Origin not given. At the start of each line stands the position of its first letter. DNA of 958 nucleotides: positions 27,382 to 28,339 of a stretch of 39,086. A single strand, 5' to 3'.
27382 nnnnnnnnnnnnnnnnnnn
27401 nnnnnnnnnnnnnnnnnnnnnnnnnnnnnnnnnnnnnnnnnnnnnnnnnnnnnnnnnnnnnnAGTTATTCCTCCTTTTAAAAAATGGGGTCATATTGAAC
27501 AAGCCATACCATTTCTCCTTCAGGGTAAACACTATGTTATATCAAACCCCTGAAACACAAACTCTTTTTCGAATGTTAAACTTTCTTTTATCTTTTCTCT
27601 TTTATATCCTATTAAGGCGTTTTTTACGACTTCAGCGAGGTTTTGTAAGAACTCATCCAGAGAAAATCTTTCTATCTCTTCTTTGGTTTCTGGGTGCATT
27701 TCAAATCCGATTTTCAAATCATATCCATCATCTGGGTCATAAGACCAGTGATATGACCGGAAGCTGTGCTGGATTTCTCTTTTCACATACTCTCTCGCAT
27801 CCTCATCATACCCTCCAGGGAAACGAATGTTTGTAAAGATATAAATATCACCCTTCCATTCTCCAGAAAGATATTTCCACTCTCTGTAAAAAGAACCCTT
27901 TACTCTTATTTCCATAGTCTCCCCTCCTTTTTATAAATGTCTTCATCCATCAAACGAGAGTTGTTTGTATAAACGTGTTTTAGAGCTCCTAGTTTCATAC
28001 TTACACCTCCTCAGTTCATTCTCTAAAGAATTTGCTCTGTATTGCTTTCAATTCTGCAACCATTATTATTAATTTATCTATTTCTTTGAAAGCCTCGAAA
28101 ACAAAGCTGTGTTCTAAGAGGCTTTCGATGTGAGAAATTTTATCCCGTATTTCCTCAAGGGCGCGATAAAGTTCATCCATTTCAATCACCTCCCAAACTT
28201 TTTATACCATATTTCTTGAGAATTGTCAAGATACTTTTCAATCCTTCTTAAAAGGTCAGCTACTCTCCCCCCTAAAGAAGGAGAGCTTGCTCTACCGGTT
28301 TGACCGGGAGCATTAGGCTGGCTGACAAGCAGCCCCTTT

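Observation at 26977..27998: Terminal two-to-three gene module: unknown 127-aa protein plus Panacea/DUF4065-like protein, a candidate novel toxin-antitoxin or defence cassette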

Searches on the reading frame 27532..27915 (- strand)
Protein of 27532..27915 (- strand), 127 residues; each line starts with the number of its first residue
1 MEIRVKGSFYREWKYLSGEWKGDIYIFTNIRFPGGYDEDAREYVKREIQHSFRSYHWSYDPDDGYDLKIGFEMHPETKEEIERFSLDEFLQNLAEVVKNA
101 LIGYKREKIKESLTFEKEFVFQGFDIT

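Call 3: search_protein_families(library=pfam, proteins=[window:27532-27915:-], max_evalue=1)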
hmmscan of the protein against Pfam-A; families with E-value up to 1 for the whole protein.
window:27532-27915:- (127 aa): 0 families

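Call 5: search_protein_families(library=phrogs, proteins=[window:27532-27915:-], max_evalue=1)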
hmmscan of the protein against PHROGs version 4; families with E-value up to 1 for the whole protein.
window:27532-27915:- (127 aa): 0 families

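Call 6: search_protein_families(library=padloc, proteins=[window:27532-27915:-], max_evalue=1)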
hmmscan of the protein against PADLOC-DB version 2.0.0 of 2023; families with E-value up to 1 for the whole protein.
window:27532-27915:- (127 aa): 0 families

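Call 7: search_protein_families(library=ncbifam, proteins=[window:27532-27915:-], max_evalue=1)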
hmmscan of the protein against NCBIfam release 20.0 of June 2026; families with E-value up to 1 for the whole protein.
window:27532-27915:- (127 aa): 2 families
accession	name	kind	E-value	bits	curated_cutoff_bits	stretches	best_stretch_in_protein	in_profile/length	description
NF050170.1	CDNTaseCGASCap3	equivalog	0.085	13.1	200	1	16-82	43-110/153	CBASS system CD-NTase/cGAS isopeptidase Cap3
TIGR02256.1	ICE_VC0181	hypoth_equivalog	0.086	12.7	127.6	1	16-78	23-86/131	conserved hypothetical protein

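Call 9: find_homologous_proteins(query=window:27532-27915:-, max_evalue=0.01)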
Query window:27532-27915:- (127 aa): 1 proteins with E <= 0.01 among 2 candidates.
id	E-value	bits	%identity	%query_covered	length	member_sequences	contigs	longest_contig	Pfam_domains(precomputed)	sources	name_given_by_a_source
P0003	1.6e-77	276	96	100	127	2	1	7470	-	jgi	-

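Call 11: find_encoding_contigs(protein=P0003, flank=10000)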
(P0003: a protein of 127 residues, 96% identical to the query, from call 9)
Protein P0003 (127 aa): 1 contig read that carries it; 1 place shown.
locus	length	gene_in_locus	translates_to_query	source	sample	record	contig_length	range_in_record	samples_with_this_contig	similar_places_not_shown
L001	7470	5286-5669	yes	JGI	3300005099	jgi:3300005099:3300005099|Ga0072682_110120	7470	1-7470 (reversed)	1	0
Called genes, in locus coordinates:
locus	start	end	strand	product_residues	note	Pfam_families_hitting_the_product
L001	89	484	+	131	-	-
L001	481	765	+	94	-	-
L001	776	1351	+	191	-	PF01381:HTH_3, PF12844:HTH_19 (faint)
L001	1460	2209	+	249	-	PF01555:N6_N4_Mtase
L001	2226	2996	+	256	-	-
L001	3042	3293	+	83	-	-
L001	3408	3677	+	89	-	-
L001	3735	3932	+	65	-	-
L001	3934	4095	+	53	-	-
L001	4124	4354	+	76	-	-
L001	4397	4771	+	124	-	-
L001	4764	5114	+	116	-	-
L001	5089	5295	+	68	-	-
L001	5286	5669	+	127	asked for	-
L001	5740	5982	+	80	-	-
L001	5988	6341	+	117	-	-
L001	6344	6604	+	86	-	-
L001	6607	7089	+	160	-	-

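Call 21: find_homologous_proteins(query=A2, max_evalue=0.01)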
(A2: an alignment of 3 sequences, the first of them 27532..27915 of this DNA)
Query A2 (3 sequences) (127 aa, profile of the alignment): 2 proteins with E <= 0.01 among 86 candidates.
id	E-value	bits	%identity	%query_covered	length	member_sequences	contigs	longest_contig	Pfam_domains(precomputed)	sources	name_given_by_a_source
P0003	1.7e-69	250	96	100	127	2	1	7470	-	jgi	-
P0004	2.3e-56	207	40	97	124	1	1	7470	-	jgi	-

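Call 24: find_related_loci(query=A2, collection=viral_contigs, flank=6000)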
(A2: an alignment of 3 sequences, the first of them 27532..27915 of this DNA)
Query A2 (127 aa) in viral_contigs; peptide patterns used: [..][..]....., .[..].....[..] (x = any residue, [..] = any of these).
59 stretches matched a pattern, but none encodes a relative of the query by tblastn (E <= 1e-3).

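Call 28: search_protein_families(library=pfam, proteins=[L001:6344-6604:+, L001:5740-5982:+, L001:5967-6341:+, L001:4758-5114:+, L001:5053-5295:+, L001:4124-4354:+, L001:3726-3932:+], max_evalue=1)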
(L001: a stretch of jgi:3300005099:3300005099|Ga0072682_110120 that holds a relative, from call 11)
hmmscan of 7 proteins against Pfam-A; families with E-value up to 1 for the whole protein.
L001:6344-6604:+ (86 aa): 2 families
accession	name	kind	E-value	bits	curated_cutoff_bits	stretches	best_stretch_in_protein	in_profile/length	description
PF18046.7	FKBP26_C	-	0.047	14.3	27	1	28-79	10-56/72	FKBP26_C-terminal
PF03205.20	MobB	-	0.21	11.9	26.6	1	2-30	15-43/133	Molybdopterin guanine dinucleotide synthesis protein B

L001:5740-5982:+ (80 aa): 0 families

L001:5967-6341:+ (124 aa): 1 family
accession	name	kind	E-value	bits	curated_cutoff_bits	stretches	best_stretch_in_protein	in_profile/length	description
PF20945.2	RMP1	-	0.062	14.4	27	1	54-103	43-92/95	Ribonuclease MRP protein subunit RMP1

L001:4758-5114:+ (118 aa): 1 family
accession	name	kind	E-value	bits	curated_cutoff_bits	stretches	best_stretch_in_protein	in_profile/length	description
PF16873.10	AbiGii_2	-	0.098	11.8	25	1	8-74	208-274/397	Putative abortive phage resistance protein AbiGii toxin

L001:5053-5295:+ (80 aa): 1 family
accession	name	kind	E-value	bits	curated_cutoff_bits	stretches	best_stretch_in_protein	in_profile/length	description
PF22332.1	TAZ1_RBM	-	0.04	14.1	27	1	14-26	14-26/34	RAP1 binding motif of TAZ1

L001:4124-4354:+ (76 aa): 0 families

L001:3726-3932:+ (68 aa): 1 family
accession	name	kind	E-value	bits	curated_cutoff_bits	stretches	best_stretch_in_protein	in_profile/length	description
PF18235.6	OST_P2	-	0.0089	16.4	25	1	15-63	64-111/133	Oligosaccharyltransferase Peripheral 2 domain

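Call 56: predict_structure(alignment_id=A4)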
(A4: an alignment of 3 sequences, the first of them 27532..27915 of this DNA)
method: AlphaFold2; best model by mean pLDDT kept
length: 127 residues; sequences in the alignment: 3
mean_pLDDT: 78.6   pTM: 0.77
mean pLDDT of the five models: 78.6, 77.8, 76.2, 76.2, 70.3
residues with pLDDT >= 90: 20; 70-90: 79; 50-70: 24; < 50: 4
segments of 3 or more residues with pLDDT < 50: 125-127
pLDDT, mean of each block of 10 residues (from residue 1): 81 75 86 75 89 88 75 85 86 88 65 66 53
secondary structure, 60 per line:
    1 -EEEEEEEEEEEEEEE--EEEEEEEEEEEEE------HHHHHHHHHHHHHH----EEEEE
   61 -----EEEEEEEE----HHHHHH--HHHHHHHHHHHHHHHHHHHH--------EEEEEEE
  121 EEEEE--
elements in order: E2-16 E19-31 H38-51 E56-60 E66-73 H78-83 H86-105 E114-125

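Call 59: fold_search(model_id=the predicted structure, library=pdb)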
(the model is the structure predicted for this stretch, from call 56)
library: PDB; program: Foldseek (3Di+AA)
matches with E <= 10: 1327; with E <= 0.001: 0
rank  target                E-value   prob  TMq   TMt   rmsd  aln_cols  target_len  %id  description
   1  3kxy_F                2.2e-02  0.33  0.24  0.23  11.7       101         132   11  Crystal Structure of the ExsC-ExsE Complex (released 2010-06-30)
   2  3kxy_H                2.6e-02  0.35  0.25  0.25  11.9       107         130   10  Crystal Structure of the ExsC-ExsE Complex (released 2010-06-30)
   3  3kxy_D                3.2e-02  0.25  0.23  0.23  11.9       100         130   14  Crystal Structure of the ExsC-ExsE Complex (released 2010-06-30)
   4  3cxj_A                3.4e-02  0.51  0.28  0.25  11.6       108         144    9  Crystal structure of an uncharacterized protein from Methanothermobacter thermautotrophicus (released 2008-05-13)
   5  9hny_FR               3.7e-02  0.89  0.35  0.23   7.0        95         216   10  Mitoribosomal small subunit in complex with Mettl15 and Mettl17 (released 2025-03-26)
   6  6sga_FQ               5.7e-02  0.72  0.31  0.18   7.1        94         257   12  Body domain of the mt-SSU assemblosome from Trypanosoma brucei (released 2019-09-18)
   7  5sxu_A                6.1e-02  0.25  0.24  0.13   8.9        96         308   12  X-ray structure of 2-bromoethanol bound to a pentameric ligand gated ion channel (ELIC) in a desensitized state (released 2017-06-21)
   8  3kxy_J                7.4e-02  0.21  0.24  0.24  11.6       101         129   13  Crystal Structure of the ExsC-ExsE Complex (released 2010-06-30)
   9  6sga_FR               7.9e-02  0.75  0.34  0.21   6.9        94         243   11  Body domain of the mt-SSU assemblosome from Trypanosoma brucei (released 2019-09-18)
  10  6wxp_D                7.9e-02  0.57  0.38  0.31  13.8       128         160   15  De novo TIM barrel-ferredoxin fold fusion homodimer with 4-glutamate centre TFD-EE (released 2020-11-25)
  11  2mq8_MODEL_1_A        1.0e-01  0.57  0.33  0.36   5.2        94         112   16  Solution NMR Structure of De novo designed protein LFR1 1 with ferredoxin fold, Northeast Structural Genomics  (released 2014-08-20)
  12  9ftj_A                1.0e-01  0.15  0.23  0.12  11.3       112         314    9  Closed and disordered conformation of the pentameric ligand-gated ion channel, DeCLIC at pH 5 with 10mM EDTA (released 2024-09-11)
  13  6cdu_A                1.1e-01  0.13  0.21  0.11  11.6       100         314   13  Crystal structure of a chimeric human alpha1GABAA receptor in complex with alphaxalone (released 2018-08-22)
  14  9hny_FQ               1.2e-01  0.72  0.35  0.22   7.1        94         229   11  Mitoribosomal small subunit in complex with Mettl15 and Mettl17 (released 2025-03-26)
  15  3kxy_B                1.2e-01  0.16  0.23  0.23  11.9       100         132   12  Crystal Structure of the ExsC-ExsE Complex (released 2010-06-30)
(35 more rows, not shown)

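Call 62: fold_search(model_id=the predicted structure, library=viral)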
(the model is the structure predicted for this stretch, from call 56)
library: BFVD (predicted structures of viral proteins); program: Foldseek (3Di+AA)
matches with E <= 10: 1091; with E <= 0.001: 2
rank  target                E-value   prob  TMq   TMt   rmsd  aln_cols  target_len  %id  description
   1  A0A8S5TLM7            4.0e-04  0.98  0.34  0.35   8.0       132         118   13  Cysteine protease [Podoviridae sp. ctS6V7]
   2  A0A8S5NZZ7            8.2e-04  1.00  0.44  0.47   5.7       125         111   11  Uncharacterized protein [Myoviridae sp. ctLnO19]
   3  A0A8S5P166            1.1e-03  0.87  0.29  0.27   8.1       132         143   10  Uncharacterized protein [Myoviridae sp. ctLnO19]
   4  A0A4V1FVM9            3.8e-03  0.95  0.36  0.43   5.9       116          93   16  (no name in the UniProt tables at hand)
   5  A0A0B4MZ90            9.4e-03  0.72  0.31  0.35   8.5       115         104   10  Uncharacterized protein [Streptococcus phage SOCP]
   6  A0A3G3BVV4            1.1e-02  0.47  0.21  0.16   9.0       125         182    8  Uncharacterized protein [Bacillus phage vB_BcoS-136]
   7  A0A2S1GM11            1.6e-02  0.93  0.37  0.43   4.9        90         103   20  Uncharacterized protein [Erwinia phage Cronus]
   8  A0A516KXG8            1.6e-02  0.72  0.34  0.32   8.5       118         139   15  (no name in the UniProt tables at hand)
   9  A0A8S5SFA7            1.6e-02  0.60  0.28  0.34   8.0       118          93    8  Cysteine protease [Podoviridae sp. ctZih56]
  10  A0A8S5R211            2.0e-02  0.41  0.28  0.27   8.6       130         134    8  Uncharacterized protein [Siphoviridae sp. ctXX925]
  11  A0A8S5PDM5            2.3e-02  0.93  0.47  0.37  13.3       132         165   11  Uncharacterized protein [Siphoviridae sp. ct0UO21]
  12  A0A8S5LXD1            2.5e-02  0.66  0.34  0.40  12.0       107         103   12  Uncharacterized protein [Myoviridae sp. ctZgq1]
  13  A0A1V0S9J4            2.8e-02  0.38  0.28  0.28   7.1       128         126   10  Uncharacterized protein [Catovirus CTV1]
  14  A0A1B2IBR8            3.4e-02  0.84  0.37  0.20   5.7       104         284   12  (no name in the UniProt tables at hand)
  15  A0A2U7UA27            3.4e-02  0.47  0.27  0.26   7.6       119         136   11  Uncharacterized protein [Pandoravirus quercus]
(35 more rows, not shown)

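Call 68: search_protein_families(library=padloc, proteins=[L001:6344-6604:+], max_evalue=0.01)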
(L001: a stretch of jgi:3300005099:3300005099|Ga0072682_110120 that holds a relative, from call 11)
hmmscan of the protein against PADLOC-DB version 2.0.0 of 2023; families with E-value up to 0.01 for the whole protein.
L001:6344-6604:+ (86 aa): 0 families

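Call 69: search_protein_families(library=ncbifam, proteins=[L001:6344-6604:+], max_evalue=0.01)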
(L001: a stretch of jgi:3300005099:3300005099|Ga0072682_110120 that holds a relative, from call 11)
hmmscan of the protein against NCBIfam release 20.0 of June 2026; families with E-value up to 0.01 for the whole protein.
L001:6344-6604:+ (86 aa): 0 families

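Call 71: find_related_loci(query=A2, collection=metagenome_contigs, flank=8000)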
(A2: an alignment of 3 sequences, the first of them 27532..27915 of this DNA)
Query A2 (127 aa) in metagenome_contigs; peptide patterns used: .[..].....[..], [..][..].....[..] (x = any residue, [..] = any of these).
278 stretches matched a pattern, but none encodes a relative of the query by tblastn (E <= 1e-3).

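Call 87: search_solved_structures(query=A2, max_evalue=1)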
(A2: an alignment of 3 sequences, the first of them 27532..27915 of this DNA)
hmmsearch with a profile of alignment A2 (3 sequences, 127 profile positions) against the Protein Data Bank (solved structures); distinct sequences matched with E-value up to 1: 3.
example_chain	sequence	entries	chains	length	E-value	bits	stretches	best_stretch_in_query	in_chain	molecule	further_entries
9v2w_C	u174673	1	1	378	0.16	15.2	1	70-110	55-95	Histone deacetylase RPD3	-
9v2v_C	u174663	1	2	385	0.17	15.2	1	70-110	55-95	Histone deacetylase RPD3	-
7yi0_B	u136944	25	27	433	0.19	15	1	70-110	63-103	Histone deacetylase RPD3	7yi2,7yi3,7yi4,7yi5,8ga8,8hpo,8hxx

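Call 89: search_solved_structures(query=A7, max_evalue=1)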
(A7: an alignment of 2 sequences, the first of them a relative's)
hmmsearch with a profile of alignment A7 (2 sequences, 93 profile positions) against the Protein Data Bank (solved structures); distinct sequences matched with E-value up to 1: 45.
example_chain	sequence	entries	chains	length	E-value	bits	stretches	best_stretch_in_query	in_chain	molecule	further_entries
7ucn_A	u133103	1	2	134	0.01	19.1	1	28-77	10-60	Retinol-binding protein 2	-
7ucs_A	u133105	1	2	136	0.023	18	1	28-75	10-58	Retinol-binding protein 2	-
7ucv_A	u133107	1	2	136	0.026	17.8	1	28-75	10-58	Retinol-binding protein 2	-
7uct_A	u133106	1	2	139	0.028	17.7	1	28-75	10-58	Retinol-binding protein 2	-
6on7_A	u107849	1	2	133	0.034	17.4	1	28-74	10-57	Retinol-binding protein 2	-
6e5q_A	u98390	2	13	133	0.042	17.2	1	28-74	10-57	Retinol-binding protein 2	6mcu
7ud3_A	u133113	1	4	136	0.045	17.1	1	28-74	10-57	Retinol-binding protein 2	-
6e5e_A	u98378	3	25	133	0.059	16.7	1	28-74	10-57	Retinol-binding protein 2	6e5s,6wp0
6on5_A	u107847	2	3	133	0.061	16.6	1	28-72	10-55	Retinol-binding protein 2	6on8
6wp1_A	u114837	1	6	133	0.064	16.6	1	28-74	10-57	Retinol-binding protein 2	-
1b4m_A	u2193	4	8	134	0.067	16.5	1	28-74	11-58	CELLULAR RETINOL-BINDING PROTEIN II | CELLULAR RETINOL BINDING PROTEIN II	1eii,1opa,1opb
7ud1_A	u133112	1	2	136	0.082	16.2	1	28-75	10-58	Retinol-binding protein 2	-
5fen_A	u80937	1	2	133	0.082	16.2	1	28-74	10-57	Retinol-binding protein 2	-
4exz_A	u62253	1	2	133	0.091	16.1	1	28-74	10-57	Retinol-binding protein 2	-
4ruu_A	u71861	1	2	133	0.092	16.1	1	28-74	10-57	Retinol-binding protein 2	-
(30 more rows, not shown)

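Call 90: search_protein_families(library=phrogs, proteins=[L001:6344-6604:+, P0004, L001:5740-5982:+, L001:5967-6341:+], max_evalue=0.01)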
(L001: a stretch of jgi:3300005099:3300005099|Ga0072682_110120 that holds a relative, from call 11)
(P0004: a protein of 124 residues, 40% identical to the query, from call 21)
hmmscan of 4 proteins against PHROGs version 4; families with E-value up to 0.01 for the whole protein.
L001:6344-6604:+ (86 aa): 0 families

P0004 (124 aa): 0 families

L001:5740-5982:+ (80 aa): 0 families

L001:5967-6341:+ (124 aa): 0 families

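Call 92: search_dna_similar(query=window:27532-27915:-, collection=phages, mode=protein, max_evalue=0.01)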
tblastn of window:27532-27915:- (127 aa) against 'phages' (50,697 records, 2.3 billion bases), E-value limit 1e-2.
No match.

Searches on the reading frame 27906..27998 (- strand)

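Call 3: search_protein_families(library=pfam, proteins=[window:27906-27998:-], max_evalue=1)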
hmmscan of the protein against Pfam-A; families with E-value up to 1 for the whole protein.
window:27906-27998:- (30 aa): 2 families
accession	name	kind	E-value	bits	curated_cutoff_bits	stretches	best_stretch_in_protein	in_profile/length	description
PF16544.10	STAR_dimer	-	0.089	12.8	26.3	1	2-29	18-45/53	Homodimerisation region of STAR domain protein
PF10144.15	SMP_2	-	0.26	11.4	28.9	1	3-28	73-98/159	Bacterial virulence factor haemolysin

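Call 5: search_protein_families(library=phrogs, proteins=[window:27906-27998:-], max_evalue=1)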
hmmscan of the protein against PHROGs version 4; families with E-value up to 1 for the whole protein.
window:27906-27998:- (30 aa): 0 families

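Call 6: search_protein_families(library=padloc, proteins=[window:27906-27998:-], max_evalue=1)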
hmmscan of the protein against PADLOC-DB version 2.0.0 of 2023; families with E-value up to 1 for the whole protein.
window:27906-27998:- (30 aa): 0 families

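Call 7: search_protein_families(library=ncbifam, proteins=[window:27906-27998:-], max_evalue=1)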
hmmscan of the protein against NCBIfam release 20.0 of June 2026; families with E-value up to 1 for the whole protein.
window:27906-27998:- (30 aa): 0 families

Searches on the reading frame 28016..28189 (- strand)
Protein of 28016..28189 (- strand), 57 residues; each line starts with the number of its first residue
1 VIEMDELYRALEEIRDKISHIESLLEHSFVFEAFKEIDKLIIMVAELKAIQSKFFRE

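Call 3: search_protein_families(library=pfam, proteins=[window:28016-28189:-], max_evalue=1)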
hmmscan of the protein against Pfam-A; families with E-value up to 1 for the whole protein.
window:28016-28189:- (57 aa): 1 family
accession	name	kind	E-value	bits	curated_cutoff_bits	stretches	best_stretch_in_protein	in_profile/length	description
PF10704.14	DUF2508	-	0.068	13.8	22.5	1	4-54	15-57/71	Protein of unknown function (DUF2508)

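Call 5: search_protein_families(library=phrogs, proteins=[window:28016-28189:-], max_evalue=1)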
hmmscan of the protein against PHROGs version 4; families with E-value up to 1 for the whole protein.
window:28016-28189:- (57 aa): 2 families
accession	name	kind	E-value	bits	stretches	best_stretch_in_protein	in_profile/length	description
phrog_20307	-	unknown function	0.16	13.3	1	4-51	1-49/70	-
phrog_10027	-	unknown function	0.29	12.2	0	8-30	3-29/81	-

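Call 6: search_protein_families(library=padloc, proteins=[window:28016-28189:-], max_evalue=1)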
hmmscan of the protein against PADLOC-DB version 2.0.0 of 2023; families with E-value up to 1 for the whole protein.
window:28016-28189:- (57 aa): 0 families

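Call 7: search_protein_families(library=ncbifam, proteins=[window:28016-28189:-], max_evalue=1)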
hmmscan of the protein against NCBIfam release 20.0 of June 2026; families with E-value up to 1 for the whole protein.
window:28016-28189:- (57 aa): 1 family
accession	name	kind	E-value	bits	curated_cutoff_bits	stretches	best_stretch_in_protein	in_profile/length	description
NF008244.0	PRK11020.1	equivalog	0.094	13.2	110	1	3-53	8-58/120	YibL family ribosome-associated protein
